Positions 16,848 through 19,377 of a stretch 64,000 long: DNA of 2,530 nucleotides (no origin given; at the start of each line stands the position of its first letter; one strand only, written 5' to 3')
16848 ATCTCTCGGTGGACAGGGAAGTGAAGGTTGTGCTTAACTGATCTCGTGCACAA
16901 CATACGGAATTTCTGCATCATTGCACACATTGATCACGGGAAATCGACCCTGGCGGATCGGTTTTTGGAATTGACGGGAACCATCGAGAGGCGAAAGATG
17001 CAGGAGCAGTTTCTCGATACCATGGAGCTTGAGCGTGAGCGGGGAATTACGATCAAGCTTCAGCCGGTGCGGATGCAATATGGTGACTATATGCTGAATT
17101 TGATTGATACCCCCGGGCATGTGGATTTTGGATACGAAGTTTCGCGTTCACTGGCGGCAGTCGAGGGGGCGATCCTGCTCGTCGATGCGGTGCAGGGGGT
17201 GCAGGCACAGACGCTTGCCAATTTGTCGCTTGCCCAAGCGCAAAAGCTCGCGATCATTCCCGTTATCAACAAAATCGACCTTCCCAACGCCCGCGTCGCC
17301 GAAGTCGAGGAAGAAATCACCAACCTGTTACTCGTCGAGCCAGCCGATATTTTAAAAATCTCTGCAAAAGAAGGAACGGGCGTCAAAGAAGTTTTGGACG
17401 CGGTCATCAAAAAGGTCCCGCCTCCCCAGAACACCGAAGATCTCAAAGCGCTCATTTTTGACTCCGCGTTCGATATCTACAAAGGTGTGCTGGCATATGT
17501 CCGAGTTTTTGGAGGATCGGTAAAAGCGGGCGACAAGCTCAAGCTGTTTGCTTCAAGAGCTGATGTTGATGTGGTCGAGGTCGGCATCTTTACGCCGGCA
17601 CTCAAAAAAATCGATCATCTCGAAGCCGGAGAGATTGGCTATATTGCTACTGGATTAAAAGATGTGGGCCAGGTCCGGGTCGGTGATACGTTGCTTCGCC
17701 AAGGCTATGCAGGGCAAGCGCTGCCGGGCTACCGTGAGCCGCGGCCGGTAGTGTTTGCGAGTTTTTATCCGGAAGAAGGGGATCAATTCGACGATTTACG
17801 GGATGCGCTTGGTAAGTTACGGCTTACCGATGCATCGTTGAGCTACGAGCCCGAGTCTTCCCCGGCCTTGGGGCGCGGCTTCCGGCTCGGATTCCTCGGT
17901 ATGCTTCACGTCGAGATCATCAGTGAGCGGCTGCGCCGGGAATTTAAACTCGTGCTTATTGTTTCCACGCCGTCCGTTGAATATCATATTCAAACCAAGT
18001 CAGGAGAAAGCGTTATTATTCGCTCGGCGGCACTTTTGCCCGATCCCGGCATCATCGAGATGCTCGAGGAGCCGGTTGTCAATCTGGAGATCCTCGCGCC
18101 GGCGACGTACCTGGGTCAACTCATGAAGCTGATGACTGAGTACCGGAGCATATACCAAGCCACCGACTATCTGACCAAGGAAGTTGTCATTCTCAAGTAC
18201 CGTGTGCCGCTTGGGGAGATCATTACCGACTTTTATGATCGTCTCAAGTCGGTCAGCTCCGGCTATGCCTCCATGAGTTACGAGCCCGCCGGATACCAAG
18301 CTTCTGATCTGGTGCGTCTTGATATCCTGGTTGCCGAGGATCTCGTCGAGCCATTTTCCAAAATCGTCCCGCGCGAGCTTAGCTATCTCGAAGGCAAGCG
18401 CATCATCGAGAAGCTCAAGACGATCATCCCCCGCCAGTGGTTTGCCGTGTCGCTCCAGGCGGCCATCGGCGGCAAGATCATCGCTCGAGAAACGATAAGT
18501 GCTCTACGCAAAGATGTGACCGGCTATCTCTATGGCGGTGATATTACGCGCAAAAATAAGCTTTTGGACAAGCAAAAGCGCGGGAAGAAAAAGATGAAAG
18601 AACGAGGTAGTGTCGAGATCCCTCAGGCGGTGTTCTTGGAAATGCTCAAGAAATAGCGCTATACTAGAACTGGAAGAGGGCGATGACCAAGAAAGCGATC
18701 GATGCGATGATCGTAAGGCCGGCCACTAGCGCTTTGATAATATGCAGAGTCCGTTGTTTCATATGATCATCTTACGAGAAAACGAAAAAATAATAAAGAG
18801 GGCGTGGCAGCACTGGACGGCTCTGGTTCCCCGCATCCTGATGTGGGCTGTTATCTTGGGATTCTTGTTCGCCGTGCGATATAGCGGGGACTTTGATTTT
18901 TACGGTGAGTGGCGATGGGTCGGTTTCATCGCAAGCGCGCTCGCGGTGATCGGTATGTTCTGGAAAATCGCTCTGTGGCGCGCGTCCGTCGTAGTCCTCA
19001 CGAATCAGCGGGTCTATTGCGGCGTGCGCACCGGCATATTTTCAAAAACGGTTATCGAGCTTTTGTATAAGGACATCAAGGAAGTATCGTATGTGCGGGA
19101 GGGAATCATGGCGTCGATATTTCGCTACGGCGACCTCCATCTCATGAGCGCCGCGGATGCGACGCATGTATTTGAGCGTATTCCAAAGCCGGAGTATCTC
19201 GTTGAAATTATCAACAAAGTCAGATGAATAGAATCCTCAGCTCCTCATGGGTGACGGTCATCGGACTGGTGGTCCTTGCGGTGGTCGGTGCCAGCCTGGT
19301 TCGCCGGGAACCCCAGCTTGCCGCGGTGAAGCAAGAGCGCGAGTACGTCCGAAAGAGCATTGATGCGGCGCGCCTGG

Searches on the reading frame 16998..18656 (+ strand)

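Call 10: search_protein_families(library=pfam, proteins=[window:16998-18656:+], max_evalue=0.001)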
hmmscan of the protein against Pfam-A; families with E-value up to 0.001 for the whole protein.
window:16998-18656:+ (552 aa): 8 families
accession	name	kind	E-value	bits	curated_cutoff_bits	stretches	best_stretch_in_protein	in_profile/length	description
PF00009.33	GTP_EFTU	-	2.7e-43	148.2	26.5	1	3-142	41-188/188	Elongation factor Tu GTP binding domain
PF06421.17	LepA_C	-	7.2e-40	135.9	29.7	1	447-551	3-107/107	GTP-binding protein LepA C-terminus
PF00679.30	EFG_C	-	1.5e-19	70.2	27.9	1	356-442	2-87/89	Elongation factor G C-terminus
PF03144.31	GTP_EFTU_D2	-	8.5e-10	39.4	30.3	1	163-232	1-72/73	Elongation factor Tu domain 2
PF14492.12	EFG_III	-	1.2e-05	25.7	27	1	248-322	2-73/75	Elongation Factor G, domain III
PF22042.2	EF-G_D2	-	0.00017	22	27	1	149-233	2-82/84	Elongation factor G domain 2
PF00071.28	Ras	-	0.00033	20.7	21.6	1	18-140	35-160/162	Ras family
PF01926.29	MMR_HSR1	-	0.00044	20.8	21.9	1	13-92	28-113/113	50S ribosome-binding GTPase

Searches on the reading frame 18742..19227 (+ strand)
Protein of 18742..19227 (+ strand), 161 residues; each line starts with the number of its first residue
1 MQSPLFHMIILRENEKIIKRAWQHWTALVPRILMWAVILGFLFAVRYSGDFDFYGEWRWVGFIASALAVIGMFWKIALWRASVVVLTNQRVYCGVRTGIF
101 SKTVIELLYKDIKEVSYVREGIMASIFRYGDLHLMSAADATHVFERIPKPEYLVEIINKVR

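Call 72: search_protein_families(library=pfam, proteins=[window:18742-19227:+], max_evalue=0.01)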
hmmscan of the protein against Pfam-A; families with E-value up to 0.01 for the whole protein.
window:18742-19227:+ (161 aa): 2 families
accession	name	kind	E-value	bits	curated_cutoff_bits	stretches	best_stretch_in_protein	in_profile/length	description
PF03703.20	bPH_2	-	2.5e-07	31.3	22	1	79-152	1-73/78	Bacterial PH domain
PF14470.12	bPH_3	-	0.0058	17.5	23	1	80-126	21-67/95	Bacterial PH domain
